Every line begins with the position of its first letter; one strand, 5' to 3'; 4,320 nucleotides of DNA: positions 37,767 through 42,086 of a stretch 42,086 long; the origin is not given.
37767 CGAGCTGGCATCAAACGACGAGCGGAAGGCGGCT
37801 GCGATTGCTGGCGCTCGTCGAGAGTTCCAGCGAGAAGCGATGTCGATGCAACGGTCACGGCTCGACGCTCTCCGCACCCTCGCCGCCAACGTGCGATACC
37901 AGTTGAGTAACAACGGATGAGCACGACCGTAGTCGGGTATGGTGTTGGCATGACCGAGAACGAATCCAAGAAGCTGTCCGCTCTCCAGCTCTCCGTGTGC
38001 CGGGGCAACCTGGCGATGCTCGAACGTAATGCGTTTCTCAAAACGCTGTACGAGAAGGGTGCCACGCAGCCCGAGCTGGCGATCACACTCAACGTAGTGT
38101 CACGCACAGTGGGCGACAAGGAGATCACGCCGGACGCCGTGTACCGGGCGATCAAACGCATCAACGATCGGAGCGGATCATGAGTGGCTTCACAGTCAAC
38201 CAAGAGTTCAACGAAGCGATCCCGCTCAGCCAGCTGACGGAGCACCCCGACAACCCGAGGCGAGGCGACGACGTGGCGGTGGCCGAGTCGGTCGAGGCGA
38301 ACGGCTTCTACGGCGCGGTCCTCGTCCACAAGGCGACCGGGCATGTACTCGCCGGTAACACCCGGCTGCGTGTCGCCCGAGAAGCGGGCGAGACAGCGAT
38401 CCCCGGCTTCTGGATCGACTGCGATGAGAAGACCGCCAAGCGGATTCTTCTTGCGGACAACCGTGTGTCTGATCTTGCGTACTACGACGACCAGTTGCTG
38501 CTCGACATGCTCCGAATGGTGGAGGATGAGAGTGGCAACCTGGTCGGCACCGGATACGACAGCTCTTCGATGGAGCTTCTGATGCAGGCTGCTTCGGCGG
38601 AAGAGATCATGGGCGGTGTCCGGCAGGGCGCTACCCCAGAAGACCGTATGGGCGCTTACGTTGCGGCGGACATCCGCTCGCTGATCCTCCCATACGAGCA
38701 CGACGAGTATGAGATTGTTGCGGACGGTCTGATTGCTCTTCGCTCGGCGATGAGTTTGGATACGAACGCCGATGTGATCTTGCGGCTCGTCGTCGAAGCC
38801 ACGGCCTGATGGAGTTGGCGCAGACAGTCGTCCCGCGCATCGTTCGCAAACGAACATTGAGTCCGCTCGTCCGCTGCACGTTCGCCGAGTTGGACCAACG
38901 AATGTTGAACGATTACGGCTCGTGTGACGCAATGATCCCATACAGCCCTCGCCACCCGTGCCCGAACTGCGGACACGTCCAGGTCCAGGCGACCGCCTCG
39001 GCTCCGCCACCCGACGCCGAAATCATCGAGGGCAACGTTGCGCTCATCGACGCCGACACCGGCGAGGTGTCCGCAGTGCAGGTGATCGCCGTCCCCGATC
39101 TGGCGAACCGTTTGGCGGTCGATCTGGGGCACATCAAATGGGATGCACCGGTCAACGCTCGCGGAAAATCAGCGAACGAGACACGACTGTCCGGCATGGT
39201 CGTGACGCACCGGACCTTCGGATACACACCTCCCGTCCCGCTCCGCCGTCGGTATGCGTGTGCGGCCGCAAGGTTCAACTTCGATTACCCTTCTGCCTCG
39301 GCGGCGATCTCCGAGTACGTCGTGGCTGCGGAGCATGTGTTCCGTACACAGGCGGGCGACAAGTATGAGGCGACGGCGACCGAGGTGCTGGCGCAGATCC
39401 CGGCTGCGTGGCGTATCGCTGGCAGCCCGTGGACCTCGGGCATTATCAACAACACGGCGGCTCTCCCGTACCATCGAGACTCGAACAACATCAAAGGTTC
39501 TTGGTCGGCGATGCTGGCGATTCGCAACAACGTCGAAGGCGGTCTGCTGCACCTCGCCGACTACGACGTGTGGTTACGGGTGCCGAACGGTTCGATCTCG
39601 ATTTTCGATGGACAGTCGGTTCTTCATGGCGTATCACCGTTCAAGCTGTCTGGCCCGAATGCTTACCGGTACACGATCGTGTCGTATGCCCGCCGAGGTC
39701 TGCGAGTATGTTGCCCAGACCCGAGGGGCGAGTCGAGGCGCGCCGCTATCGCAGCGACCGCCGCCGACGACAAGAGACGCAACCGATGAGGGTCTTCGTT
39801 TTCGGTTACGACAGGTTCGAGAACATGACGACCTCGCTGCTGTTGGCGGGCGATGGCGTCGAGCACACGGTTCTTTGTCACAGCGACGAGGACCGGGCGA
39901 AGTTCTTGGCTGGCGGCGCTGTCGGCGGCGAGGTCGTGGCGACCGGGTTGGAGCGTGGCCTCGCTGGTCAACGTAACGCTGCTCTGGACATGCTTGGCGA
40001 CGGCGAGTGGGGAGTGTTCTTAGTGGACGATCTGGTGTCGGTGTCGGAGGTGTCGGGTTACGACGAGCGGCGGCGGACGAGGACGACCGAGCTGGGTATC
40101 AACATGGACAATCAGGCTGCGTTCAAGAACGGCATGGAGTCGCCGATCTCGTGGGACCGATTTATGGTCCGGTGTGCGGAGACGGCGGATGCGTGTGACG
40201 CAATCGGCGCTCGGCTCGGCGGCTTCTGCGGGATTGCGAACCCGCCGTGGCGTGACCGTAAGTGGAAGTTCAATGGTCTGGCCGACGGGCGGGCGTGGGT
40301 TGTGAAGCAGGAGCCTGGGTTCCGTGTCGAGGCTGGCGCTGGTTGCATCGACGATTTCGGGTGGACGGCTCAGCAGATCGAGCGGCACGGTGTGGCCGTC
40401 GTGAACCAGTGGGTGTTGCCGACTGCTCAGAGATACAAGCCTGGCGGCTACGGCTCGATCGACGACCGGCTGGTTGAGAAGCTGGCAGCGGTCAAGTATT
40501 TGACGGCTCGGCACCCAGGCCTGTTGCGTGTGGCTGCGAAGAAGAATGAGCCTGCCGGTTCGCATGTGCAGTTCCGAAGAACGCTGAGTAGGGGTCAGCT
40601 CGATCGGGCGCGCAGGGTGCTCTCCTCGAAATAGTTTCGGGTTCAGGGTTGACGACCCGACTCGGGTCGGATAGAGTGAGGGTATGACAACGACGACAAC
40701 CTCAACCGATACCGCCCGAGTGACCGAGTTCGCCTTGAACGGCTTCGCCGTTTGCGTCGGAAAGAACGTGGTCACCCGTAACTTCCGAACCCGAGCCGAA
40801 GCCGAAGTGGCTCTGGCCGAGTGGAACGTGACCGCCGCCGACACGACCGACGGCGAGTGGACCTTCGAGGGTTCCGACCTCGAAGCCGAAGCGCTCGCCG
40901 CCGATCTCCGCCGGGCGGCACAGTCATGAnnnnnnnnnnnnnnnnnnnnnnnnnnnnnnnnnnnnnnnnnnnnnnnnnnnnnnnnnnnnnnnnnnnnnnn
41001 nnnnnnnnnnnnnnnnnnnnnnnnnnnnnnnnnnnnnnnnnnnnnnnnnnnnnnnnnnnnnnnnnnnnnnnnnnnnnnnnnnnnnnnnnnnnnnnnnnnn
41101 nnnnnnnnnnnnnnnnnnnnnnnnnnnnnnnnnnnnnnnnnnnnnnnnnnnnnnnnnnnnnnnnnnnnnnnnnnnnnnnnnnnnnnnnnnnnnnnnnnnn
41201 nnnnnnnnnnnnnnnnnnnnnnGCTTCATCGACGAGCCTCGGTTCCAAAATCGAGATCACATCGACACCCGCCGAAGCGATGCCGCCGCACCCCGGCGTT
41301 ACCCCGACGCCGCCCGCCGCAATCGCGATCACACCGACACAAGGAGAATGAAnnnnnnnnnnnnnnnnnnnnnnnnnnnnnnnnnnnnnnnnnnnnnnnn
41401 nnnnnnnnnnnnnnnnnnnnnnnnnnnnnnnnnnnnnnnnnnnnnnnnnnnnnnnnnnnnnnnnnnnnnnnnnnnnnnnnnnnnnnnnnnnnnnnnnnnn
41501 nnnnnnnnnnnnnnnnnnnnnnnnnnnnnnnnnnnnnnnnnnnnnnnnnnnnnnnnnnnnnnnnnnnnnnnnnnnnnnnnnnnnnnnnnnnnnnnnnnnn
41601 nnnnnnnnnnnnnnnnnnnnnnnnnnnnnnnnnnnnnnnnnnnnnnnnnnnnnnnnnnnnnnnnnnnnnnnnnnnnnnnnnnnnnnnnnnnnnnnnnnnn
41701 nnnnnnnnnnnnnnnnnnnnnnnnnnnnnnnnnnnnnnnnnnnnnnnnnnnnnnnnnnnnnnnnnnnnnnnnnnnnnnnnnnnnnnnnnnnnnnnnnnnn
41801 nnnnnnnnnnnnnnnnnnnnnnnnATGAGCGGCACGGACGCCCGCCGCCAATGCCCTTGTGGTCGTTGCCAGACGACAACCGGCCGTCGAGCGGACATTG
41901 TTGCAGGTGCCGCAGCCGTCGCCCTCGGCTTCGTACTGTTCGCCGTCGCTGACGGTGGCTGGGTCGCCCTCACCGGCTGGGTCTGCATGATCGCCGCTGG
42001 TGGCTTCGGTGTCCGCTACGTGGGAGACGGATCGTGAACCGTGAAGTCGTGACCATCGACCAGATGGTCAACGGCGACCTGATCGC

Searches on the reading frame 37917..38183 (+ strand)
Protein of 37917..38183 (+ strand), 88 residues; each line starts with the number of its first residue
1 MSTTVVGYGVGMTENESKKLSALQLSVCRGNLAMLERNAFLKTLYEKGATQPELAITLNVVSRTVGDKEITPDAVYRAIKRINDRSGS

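Call 15: search_protein_families(library=phrogs, proteins=[window:37917-38183:+], max_evalue=0.001)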
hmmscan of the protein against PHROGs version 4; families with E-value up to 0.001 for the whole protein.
window:37917-38183:+ (88 aa): 0 families

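Call 27: search_protein_families(library=pfam, proteins=[window:37917-38183:+], max_evalue=0.01)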
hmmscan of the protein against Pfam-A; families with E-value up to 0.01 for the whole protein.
window:37917-38183:+ (88 aa): 1 family
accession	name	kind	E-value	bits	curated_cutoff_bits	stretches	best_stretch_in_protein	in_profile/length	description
PF13384.12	HTH_23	-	0.0072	16.6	24.6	0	44-65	13-34/50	Homeodomain-like domain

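Call 75: find_homologous_proteins(query=window:37917-38183:+, max_evalue=0.001)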
Query window:37917-38183:+ (88 aa): 3 proteins with E <= 0.001 among 3 candidates.
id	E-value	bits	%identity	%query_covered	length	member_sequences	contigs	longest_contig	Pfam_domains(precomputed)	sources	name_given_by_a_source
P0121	7.5e-42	158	91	97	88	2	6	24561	-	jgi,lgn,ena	jgi:hypothetical protein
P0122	3.4e-40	153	85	100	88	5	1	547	-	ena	-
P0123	2.3e-24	103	68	89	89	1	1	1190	-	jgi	jgi:hypothetical protein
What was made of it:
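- Tried and rejected: A homologue search for the small HTH protein found only 3 proteins (call 75).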

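Call 97: search_protein_families(library=ncbifam, proteins=[window:37917-38183:+], max_evalue=0.01)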
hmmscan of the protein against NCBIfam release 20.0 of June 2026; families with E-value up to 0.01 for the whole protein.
window:37917-38183:+ (88 aa): 0 families

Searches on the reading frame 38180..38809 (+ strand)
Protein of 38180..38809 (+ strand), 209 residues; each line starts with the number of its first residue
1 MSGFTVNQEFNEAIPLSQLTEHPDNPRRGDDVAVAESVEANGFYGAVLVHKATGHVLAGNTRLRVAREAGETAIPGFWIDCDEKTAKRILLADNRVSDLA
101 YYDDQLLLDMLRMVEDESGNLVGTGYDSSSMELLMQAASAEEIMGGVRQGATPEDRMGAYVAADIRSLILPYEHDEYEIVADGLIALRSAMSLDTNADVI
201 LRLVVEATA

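Call 15: search_protein_families(library=phrogs, proteins=[window:38180-38809:+], max_evalue=0.001)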
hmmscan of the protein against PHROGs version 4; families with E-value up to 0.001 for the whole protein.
window:38180-38809:+ (209 aa): 14 families
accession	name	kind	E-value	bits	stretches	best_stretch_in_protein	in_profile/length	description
phrog_723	-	DNA, RNA and nucleotide metabolism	6.1e-31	108.9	1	13-142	15-148/223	ParB-like partition protein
phrog_620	-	DNA, RNA and nucleotide metabolism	6e-29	102.7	1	13-142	11-142/217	ParB-like partition protein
phrog_8071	-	DNA, RNA and nucleotide metabolism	4.2e-26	93.1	1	12-144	8-139/389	ParB-like partition protein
phrog_498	-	other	1.4e-22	81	1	8-142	32-171/633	DNA methyltransferase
phrog_940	-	DNA, RNA and nucleotide metabolism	6.3e-12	46.4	1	14-118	9-116/388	nuclease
phrog_6392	-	DNA, RNA and nucleotide metabolism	9.2e-12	46.4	1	13-207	12-235/268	ParB-like partition protein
phrog_9353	-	unknown function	7.2e-10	40.1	1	11-137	11-140/245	-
phrog_15396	-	DNA, RNA and nucleotide metabolism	1.8e-09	38.8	1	33-166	29-160/258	ParB-like partition nuclease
phrog_4715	-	DNA, RNA and nucleotide metabolism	1.8e-06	27.7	1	12-95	148-238/630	ParB-like partition protein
phrog_6218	-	DNA, RNA and nucleotide metabolism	1.9e-05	25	1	13-89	7-89/506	ParB-like partition protein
phrog_930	-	DNA, RNA and nucleotide metabolism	8.6e-05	23.5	1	34-137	33-135/223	ParB-like partition protein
phrog_5475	-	unknown function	0.00018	21.4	1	15-96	7-87/458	-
phrog_18056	-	DNA, RNA and nucleotide metabolism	0.00041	20.3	1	16-93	8-87/387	ParB-like partition nuclease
phrog_3264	-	DNA, RNA and nucleotide metabolism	0.00068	20.3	1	35-112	76-157/337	ParB-like partition protein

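Call 94: search_protein_families(library=pfam, proteins=[window:38180-38809:+], max_evalue=0.01)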
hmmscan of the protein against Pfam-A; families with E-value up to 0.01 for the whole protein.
window:38180-38809:+ (209 aa): 1 family
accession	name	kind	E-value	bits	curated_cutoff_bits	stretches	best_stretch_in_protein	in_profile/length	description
PF02195.25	ParB_N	-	0.0014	19.1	26.3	1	12-94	4-93/95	ParB N-terminal domain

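Call 97: search_protein_families(library=ncbifam, proteins=[window:38180-38809:+], max_evalue=0.01)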
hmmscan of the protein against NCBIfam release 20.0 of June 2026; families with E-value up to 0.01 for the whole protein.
window:38180-38809:+ (209 aa): 0 families

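Call 98: find_homologous_proteins(query=window:38180-38809:+, max_evalue=1e-20)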
Query window:38180-38809:+ (209 aa): 679 proteins with E <= 1e-20 among 2161 candidates; the best 120 are listed.
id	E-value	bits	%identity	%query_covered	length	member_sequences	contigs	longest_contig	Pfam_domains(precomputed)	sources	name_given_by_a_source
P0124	1.3e-121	422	92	100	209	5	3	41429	PF02195.27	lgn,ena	-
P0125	1.5e-116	405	87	100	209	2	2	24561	-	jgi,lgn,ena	-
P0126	1.0e-96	341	77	98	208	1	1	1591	-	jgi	jgi:hypothetical protein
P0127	6.3e-91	322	69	100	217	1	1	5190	-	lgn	-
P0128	2.8e-87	310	71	95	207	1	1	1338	PF02195.27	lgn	-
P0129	2.2e-84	300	68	98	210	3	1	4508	-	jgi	jgi:hypothetical protein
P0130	1.1e-82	295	67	97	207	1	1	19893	-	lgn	-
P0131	3.1e-82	293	65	98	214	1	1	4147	PF02195.27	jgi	jgi:hypothetical protein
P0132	1.2e-80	288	67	98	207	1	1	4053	-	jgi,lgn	jgi:hypothetical protein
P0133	1.8e-79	284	62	98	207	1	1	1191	PF02195.27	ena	-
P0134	7.2e-79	282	65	97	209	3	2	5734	-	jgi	jgi:hypothetical protein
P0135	2.7e-78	281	66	98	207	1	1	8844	-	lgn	-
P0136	1.3e-77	278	62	98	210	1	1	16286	PF02195.27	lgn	-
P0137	2.3e-77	278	61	98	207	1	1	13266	-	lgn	-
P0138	3.2e-75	271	64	97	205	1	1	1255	-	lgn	-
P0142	6.9e-71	256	59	96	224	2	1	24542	PF02195.27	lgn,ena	-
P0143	9.2e-71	256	57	98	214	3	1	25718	PF02195.27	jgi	jgi:ParB/Sulfiredoxin domain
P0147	5.4e-70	253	60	97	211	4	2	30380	PF02195.27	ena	-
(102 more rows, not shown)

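Call 99: find_encoding_contigs(protein=P0124, flank=10000, max_places=3)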
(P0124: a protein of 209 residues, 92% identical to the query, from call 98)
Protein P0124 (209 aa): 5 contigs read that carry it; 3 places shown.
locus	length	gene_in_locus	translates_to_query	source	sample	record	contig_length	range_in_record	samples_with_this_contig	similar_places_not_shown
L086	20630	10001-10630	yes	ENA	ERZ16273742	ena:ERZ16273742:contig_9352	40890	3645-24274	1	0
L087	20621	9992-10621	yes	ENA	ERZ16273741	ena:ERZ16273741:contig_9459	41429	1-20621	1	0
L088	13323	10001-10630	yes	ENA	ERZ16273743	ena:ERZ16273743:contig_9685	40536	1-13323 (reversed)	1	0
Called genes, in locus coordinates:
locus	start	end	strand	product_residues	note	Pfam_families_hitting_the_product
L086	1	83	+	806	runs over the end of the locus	-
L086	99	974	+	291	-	-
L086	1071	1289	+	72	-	-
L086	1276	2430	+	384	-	-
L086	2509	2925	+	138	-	-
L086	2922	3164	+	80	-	-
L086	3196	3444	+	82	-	PF10805:DUF2730 (faint)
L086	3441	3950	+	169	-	PF01464:SLT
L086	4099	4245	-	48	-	-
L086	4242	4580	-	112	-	-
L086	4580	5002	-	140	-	PF00436:SSB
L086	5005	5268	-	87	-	-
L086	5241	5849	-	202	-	PF04404:ERF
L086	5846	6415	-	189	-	PF07352:Phage_Mu_Gam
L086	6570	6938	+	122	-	-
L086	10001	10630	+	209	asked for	PF02195:ParB_N (faint)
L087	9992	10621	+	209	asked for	PF02195:ParB_N (faint)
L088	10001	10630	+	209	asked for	PF02195:ParB_N (faint)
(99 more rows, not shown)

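Call 100: find_encoding_contigs(protein=P0130, flank=10000, max_places=2)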
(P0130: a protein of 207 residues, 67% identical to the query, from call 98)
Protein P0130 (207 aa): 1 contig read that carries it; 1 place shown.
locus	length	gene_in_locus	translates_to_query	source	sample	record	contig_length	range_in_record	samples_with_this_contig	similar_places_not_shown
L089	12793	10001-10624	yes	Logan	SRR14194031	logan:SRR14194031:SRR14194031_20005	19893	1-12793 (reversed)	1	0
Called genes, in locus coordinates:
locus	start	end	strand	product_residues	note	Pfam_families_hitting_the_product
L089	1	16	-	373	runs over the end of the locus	-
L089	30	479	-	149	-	-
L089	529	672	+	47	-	-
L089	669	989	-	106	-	PF13411:MerR_1 (weak)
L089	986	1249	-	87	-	-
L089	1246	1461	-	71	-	-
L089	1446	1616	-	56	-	-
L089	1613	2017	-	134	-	PF24746:DUF7694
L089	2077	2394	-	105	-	PF26761:Acb5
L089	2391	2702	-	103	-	-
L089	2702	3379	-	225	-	PF04404:ERF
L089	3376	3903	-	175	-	-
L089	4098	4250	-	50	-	-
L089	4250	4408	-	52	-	-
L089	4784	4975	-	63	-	PF14192:DUF4314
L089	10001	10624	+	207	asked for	-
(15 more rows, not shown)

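Call 101: find_encoding_contigs(protein=P0136, flank=10000, max_places=2)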
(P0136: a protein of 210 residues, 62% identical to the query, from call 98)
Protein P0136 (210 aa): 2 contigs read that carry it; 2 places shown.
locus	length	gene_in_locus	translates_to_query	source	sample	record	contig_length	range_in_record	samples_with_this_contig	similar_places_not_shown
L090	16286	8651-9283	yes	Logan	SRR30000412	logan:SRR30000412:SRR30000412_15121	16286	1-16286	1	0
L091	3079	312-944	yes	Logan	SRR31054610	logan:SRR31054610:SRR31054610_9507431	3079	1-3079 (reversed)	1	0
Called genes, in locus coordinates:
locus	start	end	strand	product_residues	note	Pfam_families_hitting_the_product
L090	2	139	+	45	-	?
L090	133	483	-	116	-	-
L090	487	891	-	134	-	-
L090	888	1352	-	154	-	-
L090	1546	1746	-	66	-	-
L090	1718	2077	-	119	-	-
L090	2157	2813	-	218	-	PF04404:ERF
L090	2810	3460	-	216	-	-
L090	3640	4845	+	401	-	-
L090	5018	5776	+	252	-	PF13730:HTH_36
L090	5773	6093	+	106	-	-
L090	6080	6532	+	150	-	-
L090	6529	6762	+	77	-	-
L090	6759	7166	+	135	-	-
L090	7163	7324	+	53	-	-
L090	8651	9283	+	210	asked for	PF02195:ParB_N (weak)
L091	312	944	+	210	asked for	PF02195:ParB_N (weak)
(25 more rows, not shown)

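Call 105: find_encoding_contigs(protein=P0147, flank=10000, max_places=1)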
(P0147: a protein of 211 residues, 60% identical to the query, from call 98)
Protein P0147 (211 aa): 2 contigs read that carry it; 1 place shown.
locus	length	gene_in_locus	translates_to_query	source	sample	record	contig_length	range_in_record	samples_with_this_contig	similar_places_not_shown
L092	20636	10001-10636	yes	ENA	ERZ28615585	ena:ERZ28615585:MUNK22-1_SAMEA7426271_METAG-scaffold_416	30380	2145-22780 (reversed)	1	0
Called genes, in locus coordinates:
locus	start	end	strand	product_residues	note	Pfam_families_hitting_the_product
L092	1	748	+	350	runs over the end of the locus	-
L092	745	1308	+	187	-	-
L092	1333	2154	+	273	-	-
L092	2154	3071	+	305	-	-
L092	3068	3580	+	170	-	-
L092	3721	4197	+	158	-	-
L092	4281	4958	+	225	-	-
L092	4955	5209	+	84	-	-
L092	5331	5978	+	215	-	-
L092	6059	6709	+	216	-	-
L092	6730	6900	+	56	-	-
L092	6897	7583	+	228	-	PF04404:ERF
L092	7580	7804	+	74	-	-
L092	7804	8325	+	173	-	-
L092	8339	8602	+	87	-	-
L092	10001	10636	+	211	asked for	PF02195:ParB_N (weak)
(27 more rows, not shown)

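Call 106: find_encoding_contigs(protein=P0142, flank=10000, max_places=1)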
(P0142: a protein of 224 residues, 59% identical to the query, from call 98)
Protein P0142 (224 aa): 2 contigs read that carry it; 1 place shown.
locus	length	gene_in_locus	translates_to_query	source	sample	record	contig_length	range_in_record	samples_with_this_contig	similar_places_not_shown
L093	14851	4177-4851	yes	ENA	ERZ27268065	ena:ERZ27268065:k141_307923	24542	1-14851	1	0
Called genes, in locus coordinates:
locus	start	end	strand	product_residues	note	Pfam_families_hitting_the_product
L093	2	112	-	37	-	?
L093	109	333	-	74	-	-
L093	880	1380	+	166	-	-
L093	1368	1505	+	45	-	-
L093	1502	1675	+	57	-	-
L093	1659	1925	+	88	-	-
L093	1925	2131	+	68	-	-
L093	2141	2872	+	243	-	-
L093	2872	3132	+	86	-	-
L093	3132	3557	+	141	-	-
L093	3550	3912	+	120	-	-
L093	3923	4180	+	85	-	-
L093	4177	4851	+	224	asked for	PF02195:ParB_N (weak)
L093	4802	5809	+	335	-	PF12851:Tet_JBP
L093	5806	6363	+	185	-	PF18751:Ploopntkinase3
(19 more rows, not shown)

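Call 107: find_encoding_contigs(protein=P0143, flank=10000, max_places=1)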
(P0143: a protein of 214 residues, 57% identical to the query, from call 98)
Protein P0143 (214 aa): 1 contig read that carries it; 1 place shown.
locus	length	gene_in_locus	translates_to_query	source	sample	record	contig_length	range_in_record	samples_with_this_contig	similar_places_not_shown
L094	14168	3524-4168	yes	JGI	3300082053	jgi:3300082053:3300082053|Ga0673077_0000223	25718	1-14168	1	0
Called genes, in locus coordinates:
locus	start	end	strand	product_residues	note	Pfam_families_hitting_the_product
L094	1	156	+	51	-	?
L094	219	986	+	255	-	PF23859:DpdA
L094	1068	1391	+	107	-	-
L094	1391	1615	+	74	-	-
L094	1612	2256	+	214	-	-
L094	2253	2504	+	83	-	-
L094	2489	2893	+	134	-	PF13392:HNH_3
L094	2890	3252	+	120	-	-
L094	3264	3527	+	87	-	-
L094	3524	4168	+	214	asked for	PF02195:ParB_N (weak)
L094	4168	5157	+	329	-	PF12851:Tet_JBP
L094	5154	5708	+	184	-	PF18751:Ploopntkinase3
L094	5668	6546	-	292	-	PF01266:DAO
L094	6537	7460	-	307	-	PF18724:ADDT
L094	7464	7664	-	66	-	-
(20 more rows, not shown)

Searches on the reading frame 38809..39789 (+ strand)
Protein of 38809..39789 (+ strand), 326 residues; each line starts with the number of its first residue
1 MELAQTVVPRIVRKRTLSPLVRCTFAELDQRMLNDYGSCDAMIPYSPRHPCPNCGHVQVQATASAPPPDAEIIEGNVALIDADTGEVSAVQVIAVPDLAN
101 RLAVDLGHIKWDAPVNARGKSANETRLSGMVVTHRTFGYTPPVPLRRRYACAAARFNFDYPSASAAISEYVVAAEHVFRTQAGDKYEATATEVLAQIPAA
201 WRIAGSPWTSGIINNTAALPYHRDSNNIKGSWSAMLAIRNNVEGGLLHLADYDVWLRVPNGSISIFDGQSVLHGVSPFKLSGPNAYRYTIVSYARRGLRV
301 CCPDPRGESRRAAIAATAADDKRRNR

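Call 15: search_protein_families(library=phrogs, proteins=[window:38809-39789:+], max_evalue=0.001)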
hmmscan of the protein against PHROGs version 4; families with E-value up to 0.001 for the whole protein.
window:38809-39789:+ (326 aa): 3 families
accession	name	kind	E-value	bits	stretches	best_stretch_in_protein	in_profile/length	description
phrog_6059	-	moron, auxiliary metabolic gene and host takeover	1.8e-33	117.4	1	70-302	28-249/292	queuine tRNA-ribosyltransferase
phrog_24024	-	unknown function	4.3e-08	33.5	1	136-298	196-359/433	-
phrog_2297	-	DNA, RNA and nucleotide metabolism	8e-05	24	1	218-290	90-155/163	DNA endonuclease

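Call 74: search_protein_families(library=pfam, proteins=[window:38809-39789:+], max_evalue=0.01)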
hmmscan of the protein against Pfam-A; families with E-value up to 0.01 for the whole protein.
window:38809-39789:+ (326 aa): 1 family
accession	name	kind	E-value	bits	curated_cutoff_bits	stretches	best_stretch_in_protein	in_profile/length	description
PF12851.13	Tet_JBP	-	3.1e-09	36.7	34.9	1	169-295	39-163/164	Oxygenase domain of the 2OGFeDO superfamily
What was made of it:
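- Tried and rejected: The queuine-tRNA-ribosyltransferase label that PHROGs gives to 38809-39789 conflicts with a Pfam TET/JBP hit above threshold (calls 15, 74).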

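Call 97: search_protein_families(library=ncbifam, proteins=[window:38809-39789:+], max_evalue=0.01)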
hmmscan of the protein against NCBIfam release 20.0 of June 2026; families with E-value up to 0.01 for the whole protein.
window:38809-39789:+ (326 aa): 0 families

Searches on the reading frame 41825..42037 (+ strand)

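Call 94: search_protein_families(library=pfam, proteins=[window:41825-42037:+], max_evalue=0.01)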
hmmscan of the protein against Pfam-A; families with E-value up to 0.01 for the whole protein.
window:41825-42037:+ (70 aa): 1 family
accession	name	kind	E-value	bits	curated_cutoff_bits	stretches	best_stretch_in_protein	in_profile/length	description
PF11804.13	DUF3325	-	0.0034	17.9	26.8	1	17-63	31-77/101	Protein of unknown function (DUF3325)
